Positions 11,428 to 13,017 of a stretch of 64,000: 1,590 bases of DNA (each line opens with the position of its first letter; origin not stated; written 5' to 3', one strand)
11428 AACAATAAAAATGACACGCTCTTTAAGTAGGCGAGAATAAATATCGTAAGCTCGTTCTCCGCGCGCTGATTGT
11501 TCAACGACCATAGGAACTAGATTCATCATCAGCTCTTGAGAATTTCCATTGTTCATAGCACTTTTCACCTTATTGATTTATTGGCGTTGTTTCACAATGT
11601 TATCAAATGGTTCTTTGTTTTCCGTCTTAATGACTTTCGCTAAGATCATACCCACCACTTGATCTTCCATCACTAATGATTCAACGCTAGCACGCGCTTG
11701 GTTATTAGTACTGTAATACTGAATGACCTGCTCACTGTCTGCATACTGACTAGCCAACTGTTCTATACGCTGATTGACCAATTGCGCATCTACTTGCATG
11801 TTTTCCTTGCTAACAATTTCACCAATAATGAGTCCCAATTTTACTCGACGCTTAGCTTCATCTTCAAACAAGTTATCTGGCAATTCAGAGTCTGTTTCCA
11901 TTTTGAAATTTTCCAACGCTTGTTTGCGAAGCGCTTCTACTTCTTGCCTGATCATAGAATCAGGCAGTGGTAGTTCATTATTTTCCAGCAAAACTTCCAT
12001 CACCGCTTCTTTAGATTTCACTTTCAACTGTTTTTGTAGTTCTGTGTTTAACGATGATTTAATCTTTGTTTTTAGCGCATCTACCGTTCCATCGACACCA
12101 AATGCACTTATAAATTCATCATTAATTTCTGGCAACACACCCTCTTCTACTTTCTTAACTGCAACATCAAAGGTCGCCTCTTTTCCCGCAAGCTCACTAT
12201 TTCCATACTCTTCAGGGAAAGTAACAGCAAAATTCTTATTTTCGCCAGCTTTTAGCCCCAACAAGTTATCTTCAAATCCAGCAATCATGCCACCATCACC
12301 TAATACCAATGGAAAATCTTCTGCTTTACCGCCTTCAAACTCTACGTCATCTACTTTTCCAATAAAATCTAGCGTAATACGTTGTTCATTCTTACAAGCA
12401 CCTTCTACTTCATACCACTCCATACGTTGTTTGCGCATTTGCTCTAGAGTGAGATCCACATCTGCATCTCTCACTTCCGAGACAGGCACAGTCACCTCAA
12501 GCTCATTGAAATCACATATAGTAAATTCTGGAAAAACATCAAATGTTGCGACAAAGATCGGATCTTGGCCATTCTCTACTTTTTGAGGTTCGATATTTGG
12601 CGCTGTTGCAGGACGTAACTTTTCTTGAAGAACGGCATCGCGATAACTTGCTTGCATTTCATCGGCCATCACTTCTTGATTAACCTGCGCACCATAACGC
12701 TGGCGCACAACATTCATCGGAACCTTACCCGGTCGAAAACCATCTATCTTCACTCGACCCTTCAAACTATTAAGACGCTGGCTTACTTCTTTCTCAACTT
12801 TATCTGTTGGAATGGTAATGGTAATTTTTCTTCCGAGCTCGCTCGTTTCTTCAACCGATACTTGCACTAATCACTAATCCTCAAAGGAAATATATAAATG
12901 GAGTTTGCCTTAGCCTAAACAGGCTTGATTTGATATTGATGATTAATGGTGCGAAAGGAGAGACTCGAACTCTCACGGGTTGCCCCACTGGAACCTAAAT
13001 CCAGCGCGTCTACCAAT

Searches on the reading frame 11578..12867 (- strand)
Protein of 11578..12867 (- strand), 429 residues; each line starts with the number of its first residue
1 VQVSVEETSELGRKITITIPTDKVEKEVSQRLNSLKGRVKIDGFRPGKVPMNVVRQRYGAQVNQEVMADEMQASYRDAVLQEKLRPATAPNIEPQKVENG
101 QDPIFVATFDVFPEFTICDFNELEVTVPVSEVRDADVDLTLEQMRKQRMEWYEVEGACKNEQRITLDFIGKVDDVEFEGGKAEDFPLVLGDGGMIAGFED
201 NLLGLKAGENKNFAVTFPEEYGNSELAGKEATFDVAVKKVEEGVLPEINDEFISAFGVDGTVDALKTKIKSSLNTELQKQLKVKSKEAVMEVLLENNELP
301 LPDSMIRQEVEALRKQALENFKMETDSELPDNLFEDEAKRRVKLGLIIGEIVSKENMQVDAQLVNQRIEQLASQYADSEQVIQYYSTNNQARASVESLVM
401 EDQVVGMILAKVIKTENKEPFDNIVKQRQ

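Call 18: find_related_loci(query=window:11578-12867:-, collection=genome_contigs, flank=10000)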
Query window:11578-12867:- (429 aa) in genome_contigs; peptide patterns used: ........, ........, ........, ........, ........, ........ (x = any residue, [..] = any of these).
124 stretches matched a pattern; 91 encode a relative of the query (tblastn E <= 1e-3); the best 80 are kept; 79 distinct loci.
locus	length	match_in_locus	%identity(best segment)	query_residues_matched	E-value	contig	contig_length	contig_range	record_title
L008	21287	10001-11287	87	1-429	0e+0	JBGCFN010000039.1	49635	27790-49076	MAG: Gammaproteobacteria bacterium isolate SGMAG-20 contig39, whole genome shotgun sequence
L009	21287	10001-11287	86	1-429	0e+0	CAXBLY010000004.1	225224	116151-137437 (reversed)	MAG TPA_asm: uncultured Gammaproteobacteria bacterium isolate ERR2762111_concoct_111 genome assembly, contig: ERZ3422204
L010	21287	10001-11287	86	1-429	0e+0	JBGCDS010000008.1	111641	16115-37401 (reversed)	MAG: Gammaproteobacteria bacterium isolate SGMAG-67 contig8, whole genome shotgun sequence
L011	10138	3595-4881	78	1-429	0e+0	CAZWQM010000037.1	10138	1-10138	MAG TPA_asm: uncultured Thiotrichales bacterium isolate SRP329387_co1_52 genome assembly, contig: NODE_3995_length_10138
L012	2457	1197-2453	79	1-419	0e+0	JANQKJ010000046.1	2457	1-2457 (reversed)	MAG: Gammaproteobacteria bacterium isolate PL25a_bin.154 k99_2703622, whole genome shotgun sequence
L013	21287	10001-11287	76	1-429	0e+0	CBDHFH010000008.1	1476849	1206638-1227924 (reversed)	MAG: Gammaproteobacteria bacterium isolate 989b8df7-e166-46e7-9088-39a086dd6265 genome assembly, contig: contig_8, whole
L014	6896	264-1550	71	1-428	0e+0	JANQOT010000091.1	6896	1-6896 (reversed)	MAG: Gammaproteobacteria bacterium isolate IP29b_bin.141 k99_3777249, whole genome shotgun sequence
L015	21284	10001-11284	72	1-428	0e+0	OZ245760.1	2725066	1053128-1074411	MAG: Gammaproteobacteria bacterium isolate 234e41e1-4301-4e2d-89f2-9293ce644277 genome assembly, chromosome: 1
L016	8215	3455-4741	43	1-425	1e-116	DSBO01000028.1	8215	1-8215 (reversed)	MAG TPA_asm: Thioalkalivibrio sp. isolate SpSt-1174 Ga0129302_1005380, whole genome shotgun sequence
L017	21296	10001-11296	42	1-429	1e-109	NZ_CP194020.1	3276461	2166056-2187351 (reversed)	Vibrio sinus strain S4M6 chromosome C1, complete sequence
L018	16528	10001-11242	42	1-412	1e-107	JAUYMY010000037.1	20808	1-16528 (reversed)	MAG: Methylobacter sp. isolate C3_concoct.bin.75 C3_k141_69931, whole genome shotgun sequence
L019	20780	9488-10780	42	1-429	7e-106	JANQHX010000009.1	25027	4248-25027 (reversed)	MAG: Gynuella sp. isolate PL24a_bin.28 k99_606531, whole genome shotgun sequence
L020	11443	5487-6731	41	1-411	5e-106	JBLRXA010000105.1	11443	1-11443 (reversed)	MAG: Methylobacter sp. isolate TamC05-25 NODE_3618_length_11443_cov_6.124517, whole genome shotgun sequence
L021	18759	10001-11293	45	1-428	3e-115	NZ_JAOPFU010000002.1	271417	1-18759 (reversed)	Catenovulum sp. 2E275 scaffold_2_length=271418, whole genome shotgun sequence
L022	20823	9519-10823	40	1-429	2e-96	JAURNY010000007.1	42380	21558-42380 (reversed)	MAG: Gammaproteobacteria bacterium isolate SFB_Poly_Co_26 k141_1546651, whole genome shotgun sequence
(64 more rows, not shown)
